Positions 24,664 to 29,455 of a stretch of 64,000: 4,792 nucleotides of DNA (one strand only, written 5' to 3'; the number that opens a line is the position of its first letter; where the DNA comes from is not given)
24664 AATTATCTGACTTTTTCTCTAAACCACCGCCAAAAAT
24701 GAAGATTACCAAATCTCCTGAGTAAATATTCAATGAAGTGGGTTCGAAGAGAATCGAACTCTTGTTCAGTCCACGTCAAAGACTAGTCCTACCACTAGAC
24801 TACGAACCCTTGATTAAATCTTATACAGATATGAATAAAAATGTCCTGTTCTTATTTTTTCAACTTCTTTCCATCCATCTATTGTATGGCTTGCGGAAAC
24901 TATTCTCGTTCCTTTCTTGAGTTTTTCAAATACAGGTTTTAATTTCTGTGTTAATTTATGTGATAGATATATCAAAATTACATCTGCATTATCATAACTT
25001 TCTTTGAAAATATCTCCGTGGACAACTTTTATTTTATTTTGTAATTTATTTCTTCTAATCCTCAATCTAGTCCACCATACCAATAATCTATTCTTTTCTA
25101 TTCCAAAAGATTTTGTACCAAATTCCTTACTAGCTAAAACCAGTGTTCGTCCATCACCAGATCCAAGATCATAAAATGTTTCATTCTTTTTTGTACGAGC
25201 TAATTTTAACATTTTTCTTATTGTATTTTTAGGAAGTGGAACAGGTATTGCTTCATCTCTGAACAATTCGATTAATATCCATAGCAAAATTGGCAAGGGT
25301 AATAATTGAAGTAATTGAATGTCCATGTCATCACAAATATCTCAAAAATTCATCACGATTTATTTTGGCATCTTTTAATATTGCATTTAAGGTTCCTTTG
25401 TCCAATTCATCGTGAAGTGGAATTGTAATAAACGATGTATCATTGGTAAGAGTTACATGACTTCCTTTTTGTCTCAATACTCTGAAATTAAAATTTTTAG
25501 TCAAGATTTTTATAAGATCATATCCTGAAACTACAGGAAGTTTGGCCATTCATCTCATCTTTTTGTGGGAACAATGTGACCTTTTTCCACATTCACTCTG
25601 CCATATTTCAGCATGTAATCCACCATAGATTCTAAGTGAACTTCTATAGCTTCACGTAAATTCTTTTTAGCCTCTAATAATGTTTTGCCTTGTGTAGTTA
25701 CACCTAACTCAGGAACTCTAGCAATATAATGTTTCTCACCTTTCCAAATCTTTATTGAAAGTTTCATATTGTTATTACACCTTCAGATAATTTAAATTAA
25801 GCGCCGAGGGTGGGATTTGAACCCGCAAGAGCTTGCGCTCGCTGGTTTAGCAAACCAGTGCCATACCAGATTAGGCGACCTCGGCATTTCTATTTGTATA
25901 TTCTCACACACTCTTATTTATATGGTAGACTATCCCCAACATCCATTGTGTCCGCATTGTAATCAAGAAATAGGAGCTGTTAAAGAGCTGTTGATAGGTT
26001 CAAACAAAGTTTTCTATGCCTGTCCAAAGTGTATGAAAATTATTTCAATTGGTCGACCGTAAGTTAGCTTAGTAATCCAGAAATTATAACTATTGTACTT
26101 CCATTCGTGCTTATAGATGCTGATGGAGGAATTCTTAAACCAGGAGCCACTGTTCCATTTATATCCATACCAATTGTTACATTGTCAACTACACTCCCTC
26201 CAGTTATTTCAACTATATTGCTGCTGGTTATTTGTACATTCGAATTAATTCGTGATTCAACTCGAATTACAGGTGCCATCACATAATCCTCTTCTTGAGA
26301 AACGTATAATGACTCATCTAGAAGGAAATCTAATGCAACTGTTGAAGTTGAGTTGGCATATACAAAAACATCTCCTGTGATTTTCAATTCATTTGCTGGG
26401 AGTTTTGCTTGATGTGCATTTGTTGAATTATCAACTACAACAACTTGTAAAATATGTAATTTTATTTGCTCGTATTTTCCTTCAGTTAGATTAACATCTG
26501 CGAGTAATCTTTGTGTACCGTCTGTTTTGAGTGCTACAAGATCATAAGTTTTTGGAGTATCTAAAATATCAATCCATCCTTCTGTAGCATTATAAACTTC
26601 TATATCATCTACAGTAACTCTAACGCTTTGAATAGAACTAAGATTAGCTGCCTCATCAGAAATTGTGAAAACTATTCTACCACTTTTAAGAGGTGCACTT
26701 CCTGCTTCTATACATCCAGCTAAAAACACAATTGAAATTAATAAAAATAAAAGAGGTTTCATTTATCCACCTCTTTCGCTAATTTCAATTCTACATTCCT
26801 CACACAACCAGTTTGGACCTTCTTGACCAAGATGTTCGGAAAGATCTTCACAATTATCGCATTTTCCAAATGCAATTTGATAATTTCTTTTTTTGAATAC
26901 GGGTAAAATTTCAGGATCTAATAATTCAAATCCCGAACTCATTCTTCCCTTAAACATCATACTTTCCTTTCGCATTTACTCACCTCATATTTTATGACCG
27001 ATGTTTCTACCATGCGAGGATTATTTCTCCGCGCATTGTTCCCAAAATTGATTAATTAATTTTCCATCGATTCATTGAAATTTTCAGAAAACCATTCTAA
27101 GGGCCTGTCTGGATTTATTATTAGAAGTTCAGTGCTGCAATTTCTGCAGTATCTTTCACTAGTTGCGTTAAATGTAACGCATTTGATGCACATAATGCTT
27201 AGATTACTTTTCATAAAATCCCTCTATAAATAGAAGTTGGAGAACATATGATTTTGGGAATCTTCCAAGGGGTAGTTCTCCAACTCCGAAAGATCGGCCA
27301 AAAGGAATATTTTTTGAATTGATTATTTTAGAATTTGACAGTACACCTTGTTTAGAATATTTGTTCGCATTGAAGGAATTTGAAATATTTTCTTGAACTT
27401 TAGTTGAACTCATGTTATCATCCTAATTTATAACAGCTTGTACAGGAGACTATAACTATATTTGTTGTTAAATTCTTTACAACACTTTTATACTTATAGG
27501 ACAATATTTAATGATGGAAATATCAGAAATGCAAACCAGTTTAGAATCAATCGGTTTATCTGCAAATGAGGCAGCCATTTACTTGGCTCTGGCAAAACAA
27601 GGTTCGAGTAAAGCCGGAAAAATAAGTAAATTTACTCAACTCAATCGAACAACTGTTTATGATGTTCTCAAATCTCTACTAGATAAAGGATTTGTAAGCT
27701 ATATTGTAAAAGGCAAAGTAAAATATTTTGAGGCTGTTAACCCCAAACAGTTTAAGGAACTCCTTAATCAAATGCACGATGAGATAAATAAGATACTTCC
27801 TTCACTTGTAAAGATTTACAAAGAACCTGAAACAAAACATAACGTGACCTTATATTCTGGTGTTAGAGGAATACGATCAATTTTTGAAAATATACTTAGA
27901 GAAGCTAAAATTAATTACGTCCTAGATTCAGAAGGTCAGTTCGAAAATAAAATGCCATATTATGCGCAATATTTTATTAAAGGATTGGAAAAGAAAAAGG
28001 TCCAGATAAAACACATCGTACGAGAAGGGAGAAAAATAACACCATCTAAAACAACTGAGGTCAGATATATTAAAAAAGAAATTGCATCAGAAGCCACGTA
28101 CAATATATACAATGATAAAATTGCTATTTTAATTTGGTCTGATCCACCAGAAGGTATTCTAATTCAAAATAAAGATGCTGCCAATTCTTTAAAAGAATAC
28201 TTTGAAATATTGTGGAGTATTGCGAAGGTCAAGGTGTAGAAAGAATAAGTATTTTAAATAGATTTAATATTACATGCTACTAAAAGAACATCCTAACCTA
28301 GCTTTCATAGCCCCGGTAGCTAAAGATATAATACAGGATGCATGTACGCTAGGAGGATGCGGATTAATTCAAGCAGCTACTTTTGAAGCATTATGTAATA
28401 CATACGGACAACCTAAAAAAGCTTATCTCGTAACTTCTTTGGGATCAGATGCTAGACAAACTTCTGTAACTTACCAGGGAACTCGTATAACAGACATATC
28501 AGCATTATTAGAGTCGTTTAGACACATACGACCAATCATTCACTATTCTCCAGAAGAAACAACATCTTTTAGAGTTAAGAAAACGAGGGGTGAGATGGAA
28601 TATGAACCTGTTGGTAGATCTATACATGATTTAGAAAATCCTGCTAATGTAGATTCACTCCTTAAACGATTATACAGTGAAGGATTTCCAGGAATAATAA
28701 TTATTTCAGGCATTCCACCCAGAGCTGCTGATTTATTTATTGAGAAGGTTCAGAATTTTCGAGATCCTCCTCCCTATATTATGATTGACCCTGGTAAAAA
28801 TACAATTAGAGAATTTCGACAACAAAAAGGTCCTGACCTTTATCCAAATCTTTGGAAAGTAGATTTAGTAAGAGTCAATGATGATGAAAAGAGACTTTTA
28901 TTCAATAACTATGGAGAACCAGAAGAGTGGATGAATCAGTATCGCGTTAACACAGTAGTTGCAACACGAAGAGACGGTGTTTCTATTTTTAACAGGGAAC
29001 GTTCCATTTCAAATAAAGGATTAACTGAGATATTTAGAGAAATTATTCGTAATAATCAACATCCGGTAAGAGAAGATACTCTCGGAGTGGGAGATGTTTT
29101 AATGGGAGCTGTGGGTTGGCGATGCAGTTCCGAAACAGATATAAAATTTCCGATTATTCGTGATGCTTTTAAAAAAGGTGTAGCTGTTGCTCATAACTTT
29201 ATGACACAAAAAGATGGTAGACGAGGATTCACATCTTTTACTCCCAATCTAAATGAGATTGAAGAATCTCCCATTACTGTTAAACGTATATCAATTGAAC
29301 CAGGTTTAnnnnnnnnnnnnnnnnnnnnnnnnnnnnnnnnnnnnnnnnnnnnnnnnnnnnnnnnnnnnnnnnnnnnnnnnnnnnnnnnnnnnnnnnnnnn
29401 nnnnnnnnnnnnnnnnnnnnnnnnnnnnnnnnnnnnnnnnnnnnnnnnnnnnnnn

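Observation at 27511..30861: TrmB regulator - [PfkB-like kinase fused to a dGTPase/SAMHD1-like HD domain plus unknown C-terminal region] - PRC-barrel: an unrecognised three-gene module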

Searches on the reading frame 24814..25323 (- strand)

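Call 66: search_protein_families(library=pfam, proteins=[window:24814-25323:-], max_evalue=0.001)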
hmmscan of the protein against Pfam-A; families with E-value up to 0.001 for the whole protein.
window:24814-25323:- (169 aa): 4 families
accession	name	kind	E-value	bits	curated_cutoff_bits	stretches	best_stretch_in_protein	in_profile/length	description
PF08123.19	DOT1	-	8.5e-13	48.8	23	1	33-155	29-168/205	Histone methylation protein DOT1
PF13847.12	Methyltransf_31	-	4.6e-07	30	27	1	45-147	2-113/145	Methyltransferase domain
PF01135.25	PCMT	-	8.9e-05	22.8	20.3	1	37-142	64-170/210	Protein-L-isoaspartate(D-aspartate) O-methyltransferase (PCMT)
PF13649.12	Methyltransf_25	-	0.00041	21.4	27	1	52-135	3-89/97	Methyltransferase domain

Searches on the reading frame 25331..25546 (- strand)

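Call 83: search_protein_families(library=pfam, proteins=[window:25331-25546:-], max_evalue=0.01)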
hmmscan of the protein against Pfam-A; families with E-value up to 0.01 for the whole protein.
window:25331-25546:- (71 aa): 1 family
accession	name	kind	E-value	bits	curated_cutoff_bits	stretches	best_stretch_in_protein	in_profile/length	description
PF07927.17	HicA_toxin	-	1.9e-15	57.1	27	1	10-62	3-58/58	HicA toxin of bacterial toxin-antitoxin,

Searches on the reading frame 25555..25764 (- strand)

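Call 83: search_protein_families(library=pfam, proteins=[window:25555-25764:-], max_evalue=0.01)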
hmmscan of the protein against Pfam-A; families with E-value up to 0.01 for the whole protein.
window:25555-25764:- (69 aa): 3 families
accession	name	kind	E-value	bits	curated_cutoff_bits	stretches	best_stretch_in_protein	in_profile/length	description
PF21748.3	UPF0150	-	2e-07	31.3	27.3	1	6-44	14-53/64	UPF0150-like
PF24113.1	DUF7387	-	0.00012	22.8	27.9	1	6-44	17-55/85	Family of unknown function (DUF7387)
PF15919.11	HicB_lk_antitox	-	0.00027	21.5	27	1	10-50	9-51/123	HicB_like antitoxin of bacterial toxin-antitoxin system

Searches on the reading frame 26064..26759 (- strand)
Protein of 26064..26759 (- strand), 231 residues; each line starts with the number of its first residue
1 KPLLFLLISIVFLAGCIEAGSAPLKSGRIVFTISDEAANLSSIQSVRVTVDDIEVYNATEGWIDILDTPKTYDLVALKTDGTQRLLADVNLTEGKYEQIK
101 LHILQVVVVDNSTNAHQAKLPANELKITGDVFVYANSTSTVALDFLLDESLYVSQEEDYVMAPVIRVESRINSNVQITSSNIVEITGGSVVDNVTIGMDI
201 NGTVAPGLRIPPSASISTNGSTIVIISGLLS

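Call 83: search_protein_families(library=pfam, proteins=[window:26064-26759:-], max_evalue=0.01)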
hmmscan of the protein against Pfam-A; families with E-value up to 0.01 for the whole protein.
window:26064-26759:- (231 aa): 1 family
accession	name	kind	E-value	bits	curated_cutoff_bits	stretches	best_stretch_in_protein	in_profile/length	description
PF14321.11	DUF4382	-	4.6e-16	59.7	25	1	27-163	2-136/136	Domain of unknown function (DUF4382)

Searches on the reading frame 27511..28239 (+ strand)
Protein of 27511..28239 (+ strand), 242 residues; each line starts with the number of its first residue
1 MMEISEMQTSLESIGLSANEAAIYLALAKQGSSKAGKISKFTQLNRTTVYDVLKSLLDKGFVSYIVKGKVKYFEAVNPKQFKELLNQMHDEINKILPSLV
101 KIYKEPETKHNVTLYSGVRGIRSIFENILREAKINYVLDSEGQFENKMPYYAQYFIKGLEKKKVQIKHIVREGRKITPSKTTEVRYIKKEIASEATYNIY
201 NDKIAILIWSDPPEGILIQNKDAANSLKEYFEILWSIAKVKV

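Call 3: search_protein_families(library=pfam, proteins=[window:27511-28239:+], max_evalue=1)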
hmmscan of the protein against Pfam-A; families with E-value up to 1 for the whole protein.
window:27511-28239:+ (242 aa): 17 families
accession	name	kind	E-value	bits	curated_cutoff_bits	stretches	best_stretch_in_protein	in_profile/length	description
PF01978.25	TrmB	-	2.4e-17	63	25.6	1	11-79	1-68/68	Sugar-specific transcriptional regulator TrmB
PF03965.22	Penicillinase_R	-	9.9e-05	23.1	22.6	1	16-94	1-82/115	Penicillinase repressor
PF01047.28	MarR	-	0.0015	18.8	24.6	1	17-63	2-48/59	MarR family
PF08221.17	HTH_9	-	0.0022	18.5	23.4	1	21-65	16-60/62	RNA polymerase III subunit RPC82 helix-turn-helix domain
PF22381.2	Staph_reg_Sar_Rot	-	0.012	16.1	27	1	9-63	5-59/85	Transcriptional regulator SarA/Rot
PF03962.21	Mnd1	-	0.016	15.9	23.5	0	37-63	20-46/60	Mnd1 HTH domain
PF06481.20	COX_ARM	-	0.028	14.7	23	0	68-87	22-41/46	COX Aromatic Rich Motif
PF01475.25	FUR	-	0.034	14.7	23.1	1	40-114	37-113/121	Ferric uptake regulator family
PF01022.26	HTH_5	-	0.048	14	22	1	26-64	10-47/47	Bacterial regulatory protein, arsR family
PF24409.1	wHTH-PRTase_assc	-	0.049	14.1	27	1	23-63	2-42/83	wHTH-PRTase associated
PF03551.20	PadR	-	0.061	13.8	27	1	40-63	25-48/75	Transcriptional regulator PadR-like family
PF02002.24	TFIIE_alpha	-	0.063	13.6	22.9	1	22-66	17-61/105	TFIIE alpha subunit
PF09339.16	HTH_IclR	-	0.068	13.4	22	1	26-63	11-49/52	IclR helix-turn-helix domain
PF13551.12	HTH_29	-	0.084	13.4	28.1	1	25-58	5-38/64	Winged helix-turn helix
PF13730.12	HTH_36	-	0.1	12.8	25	1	16-62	3-55/55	Helix-turn-helix domain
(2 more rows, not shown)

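Call 4: search_protein_families(library=ncbifam, proteins=[window:27511-28239:+], max_evalue=1)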
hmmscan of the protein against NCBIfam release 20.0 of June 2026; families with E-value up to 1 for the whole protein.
window:27511-28239:+ (242 aa): 17 families
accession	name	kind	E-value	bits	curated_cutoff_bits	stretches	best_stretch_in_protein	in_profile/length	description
NF047390.1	TransRegTrmBL1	equivalog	7.9e-15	54.7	650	1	5-140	4-141/341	HTH-type sugar sensing transcriptional regulator TrmBL1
NF047392.1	TransRegTrmBHalo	equivalog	5.7e-09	35.4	500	1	12-138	14-137/349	HTH-type sugar sensing transcriptional regulator TrmB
NF040851.1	tran_reg_TrmB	equivalog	3.1e-08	33.2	600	1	2-118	1-121/338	HTH-type sugar-sensing transcriptional regulator TrmB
TIGR01884.1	cas_HTH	subfamily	8.1e-06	25.4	60.2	1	1-71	125-196/202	CRISPR-associated CARF protein Csa3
NF040939.2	trans_reg_lrs14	equivalog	0.00014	21.8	90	1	15-64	18-68/103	Lrs14 family HTH-type transcriptional regulator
NF041141.1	tran_reg_TrmBL2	equivalog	0.00026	20.6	530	1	12-87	12-87/264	HTH-type transcriptional regulator TrmBL2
NF053606.1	Sta1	subfamily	0.00037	20.6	80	1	15-73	17-80/100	Sta1 family transcriptional regulator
NF007339.0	PRK09834.1-1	equivalog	0.0024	17.2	299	1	25-64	31-70/271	DNA-binding transcriptional regulator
NF033788.1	HTH_metalloreg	subfamily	0.011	15.6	55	1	22-79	15-72/77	metalloregulator ArsR/SmtB family transcription factor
NF053756.1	MreA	equivalog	0.013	15.3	100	1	6-64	5-63/110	MreA family transcriptional regulator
NF007341.0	PRK09834.1-3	equivalog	0.02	14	269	1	28-63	23-58/274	DNA-binding transcriptional regulator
NF040595.1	HTH_Cbp1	equivalog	0.032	14.2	140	1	25-55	56-85/135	CRISPR DNA repeat-binding protein Cbp1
NF041016.1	trans_reg_ArnR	equivalog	0.037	13.4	400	1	23-102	27-101/269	HTH-type transcriptional activator ArnR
NF033545.0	transpos_IS630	equivalog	0.047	13.1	100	1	23-65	4-45/299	IS630 family transposase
TIGR02813.1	omega_3_PfaA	subfamily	0.047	10.3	1010.1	1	127-183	2016-2071/2582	polyketide-type polyunsaturated fatty acid synthase PfaA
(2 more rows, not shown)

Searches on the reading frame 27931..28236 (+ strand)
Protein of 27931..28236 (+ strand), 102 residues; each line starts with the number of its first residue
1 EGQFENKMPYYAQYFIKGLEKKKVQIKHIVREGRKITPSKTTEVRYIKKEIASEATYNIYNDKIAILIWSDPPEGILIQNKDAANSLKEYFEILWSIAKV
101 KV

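Call 83: search_protein_families(library=pfam, proteins=[window:27931-28236:+], max_evalue=0.01)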
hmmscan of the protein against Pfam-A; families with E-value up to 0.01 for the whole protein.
window:27931-28236:+ (102 aa): 0 families

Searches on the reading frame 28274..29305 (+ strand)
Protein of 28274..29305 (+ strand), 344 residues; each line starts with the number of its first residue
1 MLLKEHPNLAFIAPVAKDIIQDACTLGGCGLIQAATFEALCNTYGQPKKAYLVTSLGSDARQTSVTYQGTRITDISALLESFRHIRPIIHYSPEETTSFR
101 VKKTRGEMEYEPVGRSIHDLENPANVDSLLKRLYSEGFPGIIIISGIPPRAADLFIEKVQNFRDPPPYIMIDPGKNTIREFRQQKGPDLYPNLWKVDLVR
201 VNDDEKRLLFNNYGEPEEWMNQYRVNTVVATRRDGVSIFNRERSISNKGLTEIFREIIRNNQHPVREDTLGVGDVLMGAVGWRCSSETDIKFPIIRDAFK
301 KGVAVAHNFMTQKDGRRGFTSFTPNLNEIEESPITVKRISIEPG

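Call 37: search_solved_structures(query=A2, max_evalue=1, show_alignments=2)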
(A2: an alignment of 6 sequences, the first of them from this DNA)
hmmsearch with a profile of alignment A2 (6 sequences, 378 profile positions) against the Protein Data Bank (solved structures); distinct sequences matched with E-value up to 1: 22.
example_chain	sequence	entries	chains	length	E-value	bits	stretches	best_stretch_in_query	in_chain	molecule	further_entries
5ey7_A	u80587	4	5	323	1.4e-05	27.6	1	200-335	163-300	Fructokinase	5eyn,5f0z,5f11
5ygg_A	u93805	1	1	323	8.5e-05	25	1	200-335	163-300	Fructokinase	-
3ry7_A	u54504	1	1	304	0.003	20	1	226-323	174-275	Ribokinase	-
3kd6_A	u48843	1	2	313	0.015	17.7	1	220-334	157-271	Carbohydrate kinase, PfkB family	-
2nwh_A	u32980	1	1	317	0.022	17.1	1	223-334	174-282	carbohydrate kinase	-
3h49_A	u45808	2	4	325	0.024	17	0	222-319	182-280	Ribokinase | Uncharacterized sugar kinase ydjH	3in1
5byc_A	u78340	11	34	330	0.027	16.8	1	233-334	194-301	Ribokinase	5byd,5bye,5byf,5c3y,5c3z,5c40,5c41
2fv7_A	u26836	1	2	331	0.029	16.7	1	233-334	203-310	Ribokinase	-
6wjz_A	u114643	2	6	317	0.03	16.7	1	233-334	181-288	Ribokinase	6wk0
1vm7_A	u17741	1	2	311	0.034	16.5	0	292-333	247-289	ribokinase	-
3b1r_A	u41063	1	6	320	0.036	16.4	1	225-314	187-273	Ribokinase, putative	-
3b1n_A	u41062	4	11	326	0.045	16.1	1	225-314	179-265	Ribokinase, putative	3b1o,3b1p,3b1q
4e3a_A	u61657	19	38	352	0.05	16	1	230-310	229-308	sugar kinase protein | Probable sugar kinase protein | sugar kinase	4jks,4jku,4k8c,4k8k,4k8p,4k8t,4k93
8j07_k8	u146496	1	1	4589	0.054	15.8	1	241-366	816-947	Dynein axonemal heavy chain 10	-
8fls_P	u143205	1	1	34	0.081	15.2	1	138-167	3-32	Abaloparatide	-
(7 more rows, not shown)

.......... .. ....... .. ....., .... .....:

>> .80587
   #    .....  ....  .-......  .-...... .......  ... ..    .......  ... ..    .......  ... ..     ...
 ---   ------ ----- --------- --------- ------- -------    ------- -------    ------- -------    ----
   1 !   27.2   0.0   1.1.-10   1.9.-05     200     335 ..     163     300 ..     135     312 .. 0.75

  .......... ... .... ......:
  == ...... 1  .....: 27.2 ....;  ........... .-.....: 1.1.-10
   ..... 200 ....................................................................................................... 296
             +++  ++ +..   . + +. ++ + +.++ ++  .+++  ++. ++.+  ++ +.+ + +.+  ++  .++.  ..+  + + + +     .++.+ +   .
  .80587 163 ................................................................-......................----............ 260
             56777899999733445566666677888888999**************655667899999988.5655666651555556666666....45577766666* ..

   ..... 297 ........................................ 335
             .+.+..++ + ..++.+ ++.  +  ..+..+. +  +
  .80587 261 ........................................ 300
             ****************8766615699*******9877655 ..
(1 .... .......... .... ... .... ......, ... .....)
